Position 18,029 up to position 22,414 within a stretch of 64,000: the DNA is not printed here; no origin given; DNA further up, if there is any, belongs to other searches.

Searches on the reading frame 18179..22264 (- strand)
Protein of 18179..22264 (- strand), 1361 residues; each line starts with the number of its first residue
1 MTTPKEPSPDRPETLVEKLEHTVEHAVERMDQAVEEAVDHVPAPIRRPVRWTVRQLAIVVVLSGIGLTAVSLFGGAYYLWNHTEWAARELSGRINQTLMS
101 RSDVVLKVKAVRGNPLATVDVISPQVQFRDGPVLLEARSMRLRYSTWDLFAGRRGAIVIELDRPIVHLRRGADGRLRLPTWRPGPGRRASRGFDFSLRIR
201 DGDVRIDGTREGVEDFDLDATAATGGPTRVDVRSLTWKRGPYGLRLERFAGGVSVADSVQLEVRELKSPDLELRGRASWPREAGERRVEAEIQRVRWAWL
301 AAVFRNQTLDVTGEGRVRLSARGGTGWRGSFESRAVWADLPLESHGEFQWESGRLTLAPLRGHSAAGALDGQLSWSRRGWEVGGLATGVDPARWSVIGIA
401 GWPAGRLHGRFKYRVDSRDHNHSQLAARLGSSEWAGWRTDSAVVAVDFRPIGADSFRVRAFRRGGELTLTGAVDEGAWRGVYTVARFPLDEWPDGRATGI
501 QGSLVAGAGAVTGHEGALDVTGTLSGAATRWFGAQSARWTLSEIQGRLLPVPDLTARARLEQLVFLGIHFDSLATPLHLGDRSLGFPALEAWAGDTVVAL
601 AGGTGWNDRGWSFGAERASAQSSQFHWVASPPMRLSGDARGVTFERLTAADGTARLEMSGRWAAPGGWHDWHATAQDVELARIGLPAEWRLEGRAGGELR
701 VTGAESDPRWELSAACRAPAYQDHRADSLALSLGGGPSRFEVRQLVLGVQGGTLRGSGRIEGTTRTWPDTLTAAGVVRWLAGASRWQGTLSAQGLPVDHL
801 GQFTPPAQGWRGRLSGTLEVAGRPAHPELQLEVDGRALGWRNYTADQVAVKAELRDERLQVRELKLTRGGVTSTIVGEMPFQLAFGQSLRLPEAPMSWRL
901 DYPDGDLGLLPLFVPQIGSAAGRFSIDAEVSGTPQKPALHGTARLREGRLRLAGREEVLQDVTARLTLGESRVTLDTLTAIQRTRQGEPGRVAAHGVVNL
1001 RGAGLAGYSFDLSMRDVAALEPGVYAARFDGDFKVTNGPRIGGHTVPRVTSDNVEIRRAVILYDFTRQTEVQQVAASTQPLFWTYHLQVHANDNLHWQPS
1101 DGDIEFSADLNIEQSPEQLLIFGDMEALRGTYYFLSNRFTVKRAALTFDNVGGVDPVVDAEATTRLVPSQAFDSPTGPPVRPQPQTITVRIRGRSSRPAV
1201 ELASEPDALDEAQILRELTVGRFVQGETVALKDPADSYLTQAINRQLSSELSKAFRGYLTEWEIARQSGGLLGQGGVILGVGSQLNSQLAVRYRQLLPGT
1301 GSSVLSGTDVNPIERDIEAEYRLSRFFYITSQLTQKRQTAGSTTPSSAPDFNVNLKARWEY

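Call 16: search_protein_families(library=pfam, proteins=[window:18179-22264:-], max_evalue=0.01)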
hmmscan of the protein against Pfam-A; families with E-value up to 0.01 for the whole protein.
window:18179-22264:- (1361 aa): 1 family
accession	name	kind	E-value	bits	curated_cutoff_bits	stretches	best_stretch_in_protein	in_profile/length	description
PF04357.19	TamB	-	6.5e-33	115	22.4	1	986-1346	7-370/381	TamB, inner membrane protein subunit of TAM complex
